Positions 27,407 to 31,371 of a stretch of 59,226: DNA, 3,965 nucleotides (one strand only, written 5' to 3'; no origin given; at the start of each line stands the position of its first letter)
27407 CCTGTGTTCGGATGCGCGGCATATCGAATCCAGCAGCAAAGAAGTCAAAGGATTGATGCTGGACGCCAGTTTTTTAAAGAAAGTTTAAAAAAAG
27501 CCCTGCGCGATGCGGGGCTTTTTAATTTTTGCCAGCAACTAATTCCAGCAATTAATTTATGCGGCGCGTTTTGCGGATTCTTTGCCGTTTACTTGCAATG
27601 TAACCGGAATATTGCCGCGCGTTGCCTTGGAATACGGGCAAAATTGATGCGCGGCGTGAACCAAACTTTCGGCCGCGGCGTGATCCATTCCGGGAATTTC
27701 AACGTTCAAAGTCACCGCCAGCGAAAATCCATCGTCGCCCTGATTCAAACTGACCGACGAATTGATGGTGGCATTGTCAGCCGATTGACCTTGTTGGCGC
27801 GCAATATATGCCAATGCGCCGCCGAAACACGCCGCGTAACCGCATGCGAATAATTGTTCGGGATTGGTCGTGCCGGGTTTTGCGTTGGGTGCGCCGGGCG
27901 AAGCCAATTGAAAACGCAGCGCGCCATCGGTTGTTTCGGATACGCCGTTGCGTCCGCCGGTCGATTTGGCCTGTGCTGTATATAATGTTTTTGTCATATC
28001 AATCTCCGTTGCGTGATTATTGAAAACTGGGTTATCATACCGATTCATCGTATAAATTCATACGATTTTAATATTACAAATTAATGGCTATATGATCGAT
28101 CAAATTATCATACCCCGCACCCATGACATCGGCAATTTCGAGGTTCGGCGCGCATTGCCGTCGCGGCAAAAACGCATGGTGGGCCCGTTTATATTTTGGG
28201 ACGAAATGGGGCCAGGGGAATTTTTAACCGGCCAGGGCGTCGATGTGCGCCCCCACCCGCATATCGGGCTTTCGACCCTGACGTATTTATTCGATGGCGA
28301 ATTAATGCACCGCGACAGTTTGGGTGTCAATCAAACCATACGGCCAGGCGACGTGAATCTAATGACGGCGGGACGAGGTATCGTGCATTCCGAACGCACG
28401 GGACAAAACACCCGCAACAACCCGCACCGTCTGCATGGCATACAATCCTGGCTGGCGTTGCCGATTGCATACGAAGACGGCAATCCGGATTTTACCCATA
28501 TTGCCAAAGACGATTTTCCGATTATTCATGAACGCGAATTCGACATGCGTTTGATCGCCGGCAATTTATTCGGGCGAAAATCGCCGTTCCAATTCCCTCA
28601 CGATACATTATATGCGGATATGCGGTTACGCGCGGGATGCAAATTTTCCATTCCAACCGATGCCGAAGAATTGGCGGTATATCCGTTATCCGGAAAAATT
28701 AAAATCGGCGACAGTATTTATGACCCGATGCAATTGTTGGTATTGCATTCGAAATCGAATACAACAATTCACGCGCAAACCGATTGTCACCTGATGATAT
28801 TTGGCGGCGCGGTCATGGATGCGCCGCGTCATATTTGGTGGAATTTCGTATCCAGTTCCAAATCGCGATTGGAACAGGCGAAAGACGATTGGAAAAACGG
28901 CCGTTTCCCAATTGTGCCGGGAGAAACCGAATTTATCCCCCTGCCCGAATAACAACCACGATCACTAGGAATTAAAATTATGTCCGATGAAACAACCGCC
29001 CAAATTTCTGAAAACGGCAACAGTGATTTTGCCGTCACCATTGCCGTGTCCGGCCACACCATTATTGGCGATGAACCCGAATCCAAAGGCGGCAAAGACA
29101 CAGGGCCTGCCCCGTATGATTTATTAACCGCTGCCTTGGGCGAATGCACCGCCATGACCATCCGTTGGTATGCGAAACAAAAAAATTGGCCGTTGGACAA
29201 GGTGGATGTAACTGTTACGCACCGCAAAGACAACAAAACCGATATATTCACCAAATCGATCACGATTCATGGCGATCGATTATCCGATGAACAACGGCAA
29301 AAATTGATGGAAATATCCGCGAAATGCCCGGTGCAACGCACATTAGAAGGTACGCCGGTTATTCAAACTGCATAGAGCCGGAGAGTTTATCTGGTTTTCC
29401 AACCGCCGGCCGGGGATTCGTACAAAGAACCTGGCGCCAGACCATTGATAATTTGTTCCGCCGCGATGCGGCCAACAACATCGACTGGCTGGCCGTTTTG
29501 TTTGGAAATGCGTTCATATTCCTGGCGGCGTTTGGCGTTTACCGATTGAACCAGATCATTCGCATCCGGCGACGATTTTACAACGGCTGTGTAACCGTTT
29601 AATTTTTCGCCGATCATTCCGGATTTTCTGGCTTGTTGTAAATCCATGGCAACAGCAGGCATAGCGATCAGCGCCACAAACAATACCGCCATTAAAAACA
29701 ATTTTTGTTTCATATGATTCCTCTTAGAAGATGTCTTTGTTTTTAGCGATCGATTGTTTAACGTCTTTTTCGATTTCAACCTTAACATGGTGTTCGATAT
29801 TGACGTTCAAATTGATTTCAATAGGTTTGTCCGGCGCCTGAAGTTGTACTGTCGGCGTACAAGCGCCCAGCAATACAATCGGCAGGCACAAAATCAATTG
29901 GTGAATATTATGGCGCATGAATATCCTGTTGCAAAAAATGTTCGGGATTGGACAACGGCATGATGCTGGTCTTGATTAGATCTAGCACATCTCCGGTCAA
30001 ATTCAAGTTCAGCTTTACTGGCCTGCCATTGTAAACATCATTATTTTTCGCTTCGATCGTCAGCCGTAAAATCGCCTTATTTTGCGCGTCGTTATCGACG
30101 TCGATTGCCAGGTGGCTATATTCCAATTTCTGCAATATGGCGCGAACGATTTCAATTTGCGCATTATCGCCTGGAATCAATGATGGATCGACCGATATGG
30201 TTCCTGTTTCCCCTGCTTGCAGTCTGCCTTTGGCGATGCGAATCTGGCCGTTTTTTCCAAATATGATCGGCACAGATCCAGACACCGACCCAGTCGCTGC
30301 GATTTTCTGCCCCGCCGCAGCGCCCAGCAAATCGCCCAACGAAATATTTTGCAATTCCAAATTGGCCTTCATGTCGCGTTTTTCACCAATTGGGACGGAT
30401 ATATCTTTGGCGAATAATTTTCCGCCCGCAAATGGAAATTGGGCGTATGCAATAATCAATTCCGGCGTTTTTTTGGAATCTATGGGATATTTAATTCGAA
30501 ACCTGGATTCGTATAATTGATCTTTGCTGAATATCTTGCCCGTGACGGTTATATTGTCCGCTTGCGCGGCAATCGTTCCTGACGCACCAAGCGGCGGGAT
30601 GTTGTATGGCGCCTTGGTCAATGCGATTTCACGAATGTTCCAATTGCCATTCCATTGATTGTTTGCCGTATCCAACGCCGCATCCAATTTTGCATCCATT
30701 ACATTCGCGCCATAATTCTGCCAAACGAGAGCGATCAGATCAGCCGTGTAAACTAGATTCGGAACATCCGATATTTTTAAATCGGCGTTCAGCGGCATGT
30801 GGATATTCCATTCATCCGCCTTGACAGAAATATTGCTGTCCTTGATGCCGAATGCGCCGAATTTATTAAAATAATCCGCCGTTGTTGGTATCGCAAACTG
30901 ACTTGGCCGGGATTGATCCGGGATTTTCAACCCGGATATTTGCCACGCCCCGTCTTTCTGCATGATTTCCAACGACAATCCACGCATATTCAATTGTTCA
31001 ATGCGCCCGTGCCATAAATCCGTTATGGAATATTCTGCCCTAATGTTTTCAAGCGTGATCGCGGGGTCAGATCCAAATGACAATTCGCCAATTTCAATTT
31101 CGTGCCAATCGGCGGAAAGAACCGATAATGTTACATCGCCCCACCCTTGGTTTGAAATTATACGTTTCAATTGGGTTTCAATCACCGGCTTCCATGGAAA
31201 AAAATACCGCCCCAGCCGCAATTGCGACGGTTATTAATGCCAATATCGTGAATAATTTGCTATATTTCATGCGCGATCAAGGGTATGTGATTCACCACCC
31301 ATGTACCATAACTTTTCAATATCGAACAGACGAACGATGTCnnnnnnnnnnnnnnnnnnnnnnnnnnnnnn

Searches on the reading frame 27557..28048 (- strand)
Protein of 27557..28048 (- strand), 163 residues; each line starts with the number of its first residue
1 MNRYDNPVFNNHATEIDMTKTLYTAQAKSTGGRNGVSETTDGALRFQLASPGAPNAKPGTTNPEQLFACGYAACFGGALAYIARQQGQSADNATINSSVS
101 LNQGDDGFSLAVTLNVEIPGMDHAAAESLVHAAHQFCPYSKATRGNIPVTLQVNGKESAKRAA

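Call 34: search_protein_families(library=pfam, proteins=[window:27557-28048:-], max_evalue=0.0001)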
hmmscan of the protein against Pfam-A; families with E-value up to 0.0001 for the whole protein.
window:27557-28048:- (163 aa): 1 family
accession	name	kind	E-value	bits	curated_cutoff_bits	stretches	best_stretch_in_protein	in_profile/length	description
PF02566.24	OsmC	-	7.1e-15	55.7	27.5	1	59-151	4-99/100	OsmC-like protein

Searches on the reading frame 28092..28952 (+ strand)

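Call 35: search_protein_families(library=pfam, proteins=[window:28092-28952:+], max_evalue=0.01)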
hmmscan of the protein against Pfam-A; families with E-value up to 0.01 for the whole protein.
window:28092-28952:+ (286 aa): 2 families
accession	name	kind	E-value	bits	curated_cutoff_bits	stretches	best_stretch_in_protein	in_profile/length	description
PF02678.22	Pirin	-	3.9e-33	114.1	26.1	1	16-121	2-108/108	Pirin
PF05726.19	Pirin_C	-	1.3e-24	87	27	1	174-272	1-102/103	Pirin C-terminal cupin domain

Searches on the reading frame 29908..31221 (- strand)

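Call 35: search_protein_families(library=pfam, proteins=[window:29908-31221:-], max_evalue=0.01)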
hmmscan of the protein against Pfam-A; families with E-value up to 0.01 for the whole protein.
window:29908-31221:- (437 aa): 2 families
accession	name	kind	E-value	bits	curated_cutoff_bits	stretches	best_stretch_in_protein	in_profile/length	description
PF11739.14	YdbH-like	-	9.8e-38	131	26.3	2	240-418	701-877/893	Intermembrane phospholipid transport protein YdbH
PF16693.10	Yop-YscD_ppl_1st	-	0.00067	19.8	24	0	355-380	3-28/62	YscD/CdsD-like Bon-like domain 1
